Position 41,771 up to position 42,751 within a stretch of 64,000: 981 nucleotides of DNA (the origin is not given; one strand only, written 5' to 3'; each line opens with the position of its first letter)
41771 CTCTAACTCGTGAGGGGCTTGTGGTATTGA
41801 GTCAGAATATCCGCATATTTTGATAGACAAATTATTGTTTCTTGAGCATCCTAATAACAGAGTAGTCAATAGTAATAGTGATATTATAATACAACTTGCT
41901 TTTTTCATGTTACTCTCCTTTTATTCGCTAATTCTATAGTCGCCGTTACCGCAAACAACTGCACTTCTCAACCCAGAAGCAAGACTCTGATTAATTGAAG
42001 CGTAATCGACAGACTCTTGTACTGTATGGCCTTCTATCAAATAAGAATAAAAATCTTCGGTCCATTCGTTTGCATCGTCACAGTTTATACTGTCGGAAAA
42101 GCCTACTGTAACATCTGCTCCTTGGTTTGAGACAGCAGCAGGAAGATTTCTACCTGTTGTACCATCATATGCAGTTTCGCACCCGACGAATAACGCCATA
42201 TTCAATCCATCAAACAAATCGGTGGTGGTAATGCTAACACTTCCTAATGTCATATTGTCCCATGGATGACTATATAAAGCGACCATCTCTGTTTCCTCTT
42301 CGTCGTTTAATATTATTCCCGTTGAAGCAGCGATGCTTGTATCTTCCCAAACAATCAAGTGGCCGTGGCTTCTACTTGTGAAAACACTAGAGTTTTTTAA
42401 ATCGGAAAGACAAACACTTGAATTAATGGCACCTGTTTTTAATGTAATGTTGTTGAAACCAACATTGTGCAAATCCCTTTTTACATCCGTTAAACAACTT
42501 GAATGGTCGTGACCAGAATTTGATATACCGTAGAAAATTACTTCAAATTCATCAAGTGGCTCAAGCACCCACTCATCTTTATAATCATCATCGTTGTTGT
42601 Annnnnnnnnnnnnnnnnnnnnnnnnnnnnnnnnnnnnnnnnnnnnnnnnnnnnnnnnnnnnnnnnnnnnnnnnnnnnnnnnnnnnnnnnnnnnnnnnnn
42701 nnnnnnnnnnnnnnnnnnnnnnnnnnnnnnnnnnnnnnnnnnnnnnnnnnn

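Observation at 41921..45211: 1096-aa secreted protein combining lectin-like modules with a C-terminal His...Cys domain resembling caspase/CHAT-fold proteases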

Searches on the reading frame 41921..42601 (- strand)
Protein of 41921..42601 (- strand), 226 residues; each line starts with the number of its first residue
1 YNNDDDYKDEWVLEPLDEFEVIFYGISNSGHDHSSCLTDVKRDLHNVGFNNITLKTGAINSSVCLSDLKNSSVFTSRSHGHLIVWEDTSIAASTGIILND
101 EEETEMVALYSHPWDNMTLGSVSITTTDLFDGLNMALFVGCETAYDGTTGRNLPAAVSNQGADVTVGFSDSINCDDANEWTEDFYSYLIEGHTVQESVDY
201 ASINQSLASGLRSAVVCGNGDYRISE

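Call 3: search_protein_families(library=pfam, proteins=[window:41921-42574:-], max_evalue=1)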
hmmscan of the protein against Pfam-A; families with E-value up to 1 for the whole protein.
window:41921-42574:- (217 aa): 0 families

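Call 4: search_protein_families(library=ncbifam, proteins=[window:41921-42574:-], max_evalue=1)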
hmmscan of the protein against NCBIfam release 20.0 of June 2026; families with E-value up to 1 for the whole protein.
window:41921-42574:- (217 aa): 0 families

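Call 5: search_solved_structures(query=window:41921-42601:-, max_evalue=10, show_alignments=3)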
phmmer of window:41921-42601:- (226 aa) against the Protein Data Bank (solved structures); distinct sequences matched with E-value up to 10: 0.

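Call 6: find_homologous_proteins(query=window:41924-42601:-, max_evalue=0.001)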
Query window:41924-42601:- (226 aa): 15 proteins with E <= 0.001 among 255 candidates.
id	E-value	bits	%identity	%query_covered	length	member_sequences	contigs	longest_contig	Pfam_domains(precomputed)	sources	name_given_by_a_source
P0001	3.8e-103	362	73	98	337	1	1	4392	PF14200.13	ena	-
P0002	4.0e-93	329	66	98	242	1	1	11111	-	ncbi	-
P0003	4.8e-69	250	60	84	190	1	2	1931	-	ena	-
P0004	2.6e-64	235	50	100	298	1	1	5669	-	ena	-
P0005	3.8e-61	225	52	99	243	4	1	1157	-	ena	-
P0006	1.6e-59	219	47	97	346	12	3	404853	PF14200.13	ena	-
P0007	4.4e-59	218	47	97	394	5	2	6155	PF14200.13,PF00652.29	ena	-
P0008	6.0e-59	217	48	99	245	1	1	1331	-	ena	-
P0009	1.1e-58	217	46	97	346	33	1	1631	PF14200.13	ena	-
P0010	1.9e-58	216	78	55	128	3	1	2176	-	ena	-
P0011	2.5e-57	212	47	97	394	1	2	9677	PF14200.13,PF00652.29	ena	-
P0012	1.2e-29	122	34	96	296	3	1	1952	-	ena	-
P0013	1.4e-24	105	36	95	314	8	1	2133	PF14200.13,PF00652.29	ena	-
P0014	1.7e-23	101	36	95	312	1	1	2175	PF14200.13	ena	-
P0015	6.3e-22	96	35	88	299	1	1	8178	-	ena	-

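Call 13: predict_structure(alignment_id=A1)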
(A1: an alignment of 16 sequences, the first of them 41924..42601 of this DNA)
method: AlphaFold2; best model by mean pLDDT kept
length: 226 residues; sequences in the alignment: 16
mean_pLDDT: 91.2   pTM: 0.88
mean pLDDT of the five models: 91.2, 90.3, 88.5, 86.9, 79.4
residues with pLDDT >= 90: 182; 70-90: 26; 50-70: 13; < 50: 5
segments of 3 or more residues with pLDDT < 50: 1-4
pLDDT, mean of each block of 10 residues (from residue 1): 49 72 84 91 93 94 97 96 94 94 90 94 96 97 95 98 98 93 97 98 91 97 87
secondary structure, 60 per line:
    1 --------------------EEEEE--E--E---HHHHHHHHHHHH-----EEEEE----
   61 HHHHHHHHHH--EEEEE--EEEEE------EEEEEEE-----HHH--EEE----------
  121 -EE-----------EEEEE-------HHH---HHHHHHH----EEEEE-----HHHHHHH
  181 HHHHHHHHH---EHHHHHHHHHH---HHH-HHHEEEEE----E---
elements in order: E21-25 H35-46 E52-56 H61-70 E73-77 E80-84 E91-97 E108-110 E135-139 H153-159 E164-168 H174-189 H194-203 E214-218

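Call 17: fold_search(model_id=the predicted structure, library=pdb)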
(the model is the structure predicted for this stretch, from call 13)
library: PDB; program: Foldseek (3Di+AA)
matches with E <= 10: 1018; with E <= 0.001: 35
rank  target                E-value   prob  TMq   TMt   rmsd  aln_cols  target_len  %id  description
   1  8tl0_A                1.2e-06  1.00  0.55  0.28   6.3       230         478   14  Structure of activated SAVED-CHAT filament (released 2024-03-06)
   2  8tl0_I                1.2e-06  1.00  0.50  0.27   7.4       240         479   14  Structure of activated SAVED-CHAT filament (released 2024-03-06)
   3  8tl0_C                3.1e-06  1.00  0.59  0.31   5.9       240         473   14  Structure of activated SAVED-CHAT filament (released 2024-03-06)
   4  7x8a_D                3.5e-06  1.00  0.44  0.18   6.8       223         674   15  Cryo-EM structure of a bacterial protein complex (released 2022-11-16)
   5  8rw5                  1.0e-05  1.00  0.54  0.16   6.1       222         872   12  Symmetry expansion of dimeric transmembrane anti-sigma factor DdvA (released 2024-11-06)
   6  8tl0_B                1.1e-05  1.00  0.55  0.28   6.0       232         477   16  Structure of activated SAVED-CHAT filament (released 2024-03-06)
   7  8rot_A                1.4e-05  1.00  0.56  0.16   6.3       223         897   12  Cryo-EM structure of the transmembrane anti-sigma factor DdvA (released 2024-11-06)
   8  8tl0_D                1.7e-05  1.00  0.57  0.29   6.1       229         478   15  Structure of activated SAVED-CHAT filament (released 2024-03-06)
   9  7y84_C                2.1e-05  1.00  0.45  0.19   7.7       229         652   15  CryoEM structure of type III-E CRISPR Craspase gRAMP-crRNA in complex with TPR-CHAT protease (released 2022-12-14)
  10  8d9h_E                2.4e-05  1.00  0.49  0.19   6.9       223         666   16  gRAMP-TPR-CHAT match PFS target RNA(Craspase) (released 2023-06-14)
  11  7y8t_B                2.7e-05  1.00  0.45  0.18   7.7       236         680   14  Structure of Cas7-11-crRNA in complex with TPR-CHAT (released 2023-06-28)
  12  1cvr                  3.9e-05  1.00  0.57  0.32   5.1       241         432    9  Crystal structure of the Arg specific cysteine proteinase gingipain R (RGPB) (released 2000-03-01)
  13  7zoq_A                4.4e-05  1.00  0.47  0.16  10.0       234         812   11  Cryo-EM structure of a CRISPR effector in complex with a caspase regulator (released 2022-11-30)
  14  7xsr_C                4.7e-05  1.00  0.45  0.18   6.1       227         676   16  Structure of Craspase-target RNA (released 2022-11-09)
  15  4ief_D                6.0e-05  1.00  0.57  0.32   5.5       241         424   10  Complex of Porphyromonas gingivalis RgpB pro- and mature domains (released 2013-04-10)
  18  4ief_B                6.7e-05  1.00  0.57  0.32   5.5       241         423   10  Complex of Porphyromonas gingivalis RgpB pro- and mature domains (released 2013-04-10)
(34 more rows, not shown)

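Call 18: search_solved_structures(query=A2, max_evalue=10, show_alignments=3)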
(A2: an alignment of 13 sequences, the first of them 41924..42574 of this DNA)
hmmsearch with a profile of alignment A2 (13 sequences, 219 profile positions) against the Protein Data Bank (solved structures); distinct sequences matched with E-value up to 10: 0.

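Call 21: search_protein_families(library=pfam, alignment_id=A2, max_evalue=10)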
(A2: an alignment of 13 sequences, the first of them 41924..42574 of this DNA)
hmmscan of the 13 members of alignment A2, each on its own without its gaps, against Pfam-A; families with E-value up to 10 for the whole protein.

A. member 1, window:41924-42574:- (217 aa): 0 families

B. families by the number of members that match (of 13 scanned): 7 families
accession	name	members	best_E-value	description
PF12770.12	CHAT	11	2.8e-05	CHAT domain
PF07270.16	DUF1438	1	0.015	Protein of unknown function (DUF1438)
PF10909.13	DUF2682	1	0.019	Protein of unknown function (DUF2682)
PF25186.1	Tad4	1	0.062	Type I Thoeris inhibitor Tad4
PF01523.21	PmbA_TldD_1st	1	0.1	PmbA/TldA metallopeptidase domain 1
PF13106.11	DUF3961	1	0.15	Domain of unknown function (DUF3961)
PF14804.11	Jag_N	1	0.19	Jag N-terminus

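Call 23: search_protein_representatives(alignment_id=A2)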
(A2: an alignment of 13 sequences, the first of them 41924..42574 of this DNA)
Query: 13 sequences, 219 profile positions. Proteins with E-value up to 0.001 (for the whole library): 1698; up to 1e-10: 578; up to 1e-30: 178. The best 150 are listed.
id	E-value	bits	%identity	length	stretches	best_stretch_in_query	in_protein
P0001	1.8e-100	351.1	-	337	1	1-218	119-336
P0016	1.9e-98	344.4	-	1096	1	1-218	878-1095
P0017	5.0e-93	326.7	-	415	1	1-217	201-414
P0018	3.5e-91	320.7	-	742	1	1-219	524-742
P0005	9.8e-89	312.7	-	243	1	1-217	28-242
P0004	5.0e-86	303.8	-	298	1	1-218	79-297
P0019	1.0e-84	299.6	-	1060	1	1-218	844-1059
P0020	1.6e-83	295.7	-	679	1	1-218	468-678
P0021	2.7e-81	288.4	-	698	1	1-217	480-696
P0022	9.4e-79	280.0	-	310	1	1-218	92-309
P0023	3.4e-78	278.2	-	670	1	2-217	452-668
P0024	1.8e-75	269.3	-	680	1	10-217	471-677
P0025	1.5e-74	266.3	-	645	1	1-217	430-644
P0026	4.8e-73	261.4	-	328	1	1-217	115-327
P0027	2.3e-71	255.9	-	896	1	1-217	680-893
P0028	2.0e-69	249.6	-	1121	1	1-217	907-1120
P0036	2.2e-62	226.5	-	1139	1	1-217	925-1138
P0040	1.8e-58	213.8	-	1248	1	3-217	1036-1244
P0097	1.0e-40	155.7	-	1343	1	1-211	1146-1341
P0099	1.4e-40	155.3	-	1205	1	2-201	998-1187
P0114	6.0e-38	146.6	-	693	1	14-217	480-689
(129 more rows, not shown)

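Call 27: find_related_loci(query=A2, collection=genome_contigs, flank=6000)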
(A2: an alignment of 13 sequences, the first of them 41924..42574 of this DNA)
Query A2 (217 aa) in genome_contigs; peptide patterns used: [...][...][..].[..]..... (x = any residue, [..] = any of these).
6 stretches matched a pattern; 4 encode a relative of the query (tblastn E <= 1e-3); 4 distinct loci.
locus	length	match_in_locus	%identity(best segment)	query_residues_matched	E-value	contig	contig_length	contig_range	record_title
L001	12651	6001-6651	74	1-217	9e-110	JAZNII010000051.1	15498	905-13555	MAG: Eubacteriales bacterium isolate T1900044687_TS20190153.MAGScoT_cleanbin_000012 SGB_1727_k141_1242805, whole genome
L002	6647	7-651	64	1-217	3e-94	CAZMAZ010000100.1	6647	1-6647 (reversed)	MAG TPA_asm: uncultured Clostridium sp. isolate SRP225648_co1_463 genome assembly, contig: NODE_29507_length_6647_cov_15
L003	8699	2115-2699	34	12-213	3e-29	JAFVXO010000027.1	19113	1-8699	MAG: Clostridia bacterium isolate RGIG5486 Sheep_Colon.Co__c570651, whole genome shotgun sequence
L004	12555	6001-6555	31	1-192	5e-21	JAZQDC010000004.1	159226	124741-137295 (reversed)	MAG: Lachnospiraceae bacterium isolate T1900044637_TS20190103.MAGScoT_cleanbin_000018 SGB_1179_k141_1286284, whole genom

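Call 33: search_protein_families(library=pfam, proteins=[L001:6666-7526:+, L004:4568-5653:+, L004:6655-7677:+, L004:7714-8670:+, L004:827-4546:+, L004:5650-6636:+], max_evalue=1)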
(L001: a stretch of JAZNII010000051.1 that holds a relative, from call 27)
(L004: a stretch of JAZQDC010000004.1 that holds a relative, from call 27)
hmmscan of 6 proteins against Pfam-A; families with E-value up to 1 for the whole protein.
L001:6666-7526:+ (286 aa): 0 families

L004:4568-5653:+ (361 aa): 0 families

L004:6655-7677:+ (340 aa): 1 family
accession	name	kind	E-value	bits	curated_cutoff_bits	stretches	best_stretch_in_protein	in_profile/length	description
PF13927.12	Ig_3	-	0.11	13.5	30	0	98-113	26-41/78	Immunoglobulin domain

L004:7714-8670:+ (318 aa): 0 families

L004:827-4546:+ (1239 aa): 9 families
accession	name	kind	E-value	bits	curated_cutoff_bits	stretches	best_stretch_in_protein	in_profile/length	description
PF14200.12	RicinB_lectin_2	-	3.8e-27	95.2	25.6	5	882-957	12-85/89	Ricin-type beta-trefoil lectin domain-like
PF02368.24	Big_2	-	2.4e-18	66.3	22.8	2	548-618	4-74/79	Bacterial Ig-like domain (group 2)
PF00652.28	Ricin_B_lectin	-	1.7e-07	31.9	29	3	934-1031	2-85/126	Ricin-type beta-trefoil lectin domain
PF12770.12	CHAT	-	1.9e-06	28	24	1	1096-1212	150-264/289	CHAT domain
PF25354.1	Ig_NUP210_16th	-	8.8e-06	25.6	27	2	817-859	16-60/72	NUP210-like, Ig-like domain 16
PF20578.4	aBig_2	-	0.008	16.4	27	1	568-624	28-85/89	Atrophied bacterial Ig domain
PF23897.1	DUF7245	-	0.014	15.9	27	1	436-528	5-92/119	Family of unknown function (DUF7245)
PF16850.11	Inhibitor_I66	-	0.25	11.6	27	0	929-996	2-67/146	Peptidase inhibitor I66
PF22963.3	Ig_NUP210_3rd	-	0.4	11.4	27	0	823-862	45-84/105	NUP210 Ig-like domain 3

L004:5650-6636:+ (328 aa): 5 families
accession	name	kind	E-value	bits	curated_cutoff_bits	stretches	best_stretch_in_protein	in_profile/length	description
PF14200.12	RicinB_lectin_2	-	7.3e-13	49.5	25.6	1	15-106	2-88/89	Ricin-type beta-trefoil lectin domain-like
PF12770.12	CHAT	-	1.6e-09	38.1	24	1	193-312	157-272/289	CHAT domain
PF24398.1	DUF7542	-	0.066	13.4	28.2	1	39-77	15-53/77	Family of unknown function (DUF7542)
PF05557.18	MAD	-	0.19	10.5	30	1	66-92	584-610/661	Mitotic checkpoint protein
PF03944.20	Endotoxin_C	-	0.26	12.1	21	1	65-114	41-93/142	delta endotoxin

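Call 35: search_protein_families(library=pfam, proteins=[L003:2735-3730:+], max_evalue=10)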
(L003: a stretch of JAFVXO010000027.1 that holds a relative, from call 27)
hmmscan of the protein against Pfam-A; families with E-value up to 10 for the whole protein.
L003:2735-3730:+ (331 aa): 4 families
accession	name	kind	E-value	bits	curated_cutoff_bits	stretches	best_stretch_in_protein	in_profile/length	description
PF16244.11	DUF4901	-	0.00077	20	27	1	142-238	51-146/148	YcdB, YcdC repeated domain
PF16383.10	DUF4992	-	0.017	15.3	29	1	3-54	10-61/183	Domain of unknown function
PF02402.22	Lysis_col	-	0.038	14.3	27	1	1-22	1-23/49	Lysis protein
PF22155.1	Mre11_acc_DNA_cap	-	0.054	13.7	27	1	184-212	7-35/56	Mre11 accessory DNA binding capping domain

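Call 57: find_encoding_contigs(protein=P0114, flank=5000, max_places=2)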
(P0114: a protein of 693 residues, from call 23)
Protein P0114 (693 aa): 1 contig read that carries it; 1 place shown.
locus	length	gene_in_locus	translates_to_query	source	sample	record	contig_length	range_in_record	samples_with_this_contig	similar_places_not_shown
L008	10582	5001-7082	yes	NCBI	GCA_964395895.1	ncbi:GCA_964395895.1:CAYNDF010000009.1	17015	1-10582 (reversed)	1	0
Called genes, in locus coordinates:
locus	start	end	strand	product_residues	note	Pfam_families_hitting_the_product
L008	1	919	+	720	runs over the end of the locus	-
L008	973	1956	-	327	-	PF08240:ADH_N, PF00107:ADH_zinc_N, PF13602:ADH_zinc_N_2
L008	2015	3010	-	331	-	PF01408:GFO_IDH_MocA, PF22725:GFO_IDH_MocA_C3, PF02894:GFO_IDH_MocA_C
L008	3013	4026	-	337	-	PF08240:ADH_N, PF00107:ADH_zinc_N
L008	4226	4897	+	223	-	PF12833:HTH_18, PF00165:HTH_AraC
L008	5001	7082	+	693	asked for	PF24517:CBM96, PF12770:CHAT (weak)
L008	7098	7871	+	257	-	-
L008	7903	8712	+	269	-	-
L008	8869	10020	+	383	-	PF25390:WD40_RLD, PF13540:RCC1_2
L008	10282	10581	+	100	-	?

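Call 58: find_encoding_contigs(protein=P0006, flank=5000, max_places=2)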
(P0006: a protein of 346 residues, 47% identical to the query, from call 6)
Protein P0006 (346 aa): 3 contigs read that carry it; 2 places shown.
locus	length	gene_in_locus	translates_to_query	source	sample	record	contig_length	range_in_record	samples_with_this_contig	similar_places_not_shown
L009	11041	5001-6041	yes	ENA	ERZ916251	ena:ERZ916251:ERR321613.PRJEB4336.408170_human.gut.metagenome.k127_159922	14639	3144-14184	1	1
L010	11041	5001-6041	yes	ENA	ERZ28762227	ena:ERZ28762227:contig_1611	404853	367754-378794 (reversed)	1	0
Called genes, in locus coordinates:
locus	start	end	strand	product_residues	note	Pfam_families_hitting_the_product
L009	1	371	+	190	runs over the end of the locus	PF02659:Mntp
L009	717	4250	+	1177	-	PF14200:RicinB_lectin_2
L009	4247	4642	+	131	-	-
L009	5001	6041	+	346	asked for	PF14200:RicinB_lectin_2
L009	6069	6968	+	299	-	-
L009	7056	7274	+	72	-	-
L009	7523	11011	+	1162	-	PF14200:RicinB_lectin_2 (faint), PF13529:Peptidase_C39_2 (weak)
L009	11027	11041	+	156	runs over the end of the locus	?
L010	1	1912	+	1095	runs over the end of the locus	PF00652:Ricin_B_lectin (faint), PF14200:RicinB_lectin_2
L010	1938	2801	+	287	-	-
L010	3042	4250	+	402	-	PF14200:RicinB_lectin_2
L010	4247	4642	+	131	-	-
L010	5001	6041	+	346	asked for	PF14200:RicinB_lectin_2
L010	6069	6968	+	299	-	-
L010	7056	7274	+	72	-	-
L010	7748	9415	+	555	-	PF14200:RicinB_lectin_2 (faint)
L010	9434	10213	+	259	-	-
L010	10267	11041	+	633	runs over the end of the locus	PF14200:RicinB_lectin_2 (faint), PF24208:Beta-tre_PLH30 (faint), PF13529:Peptidase_C39_2 (weak)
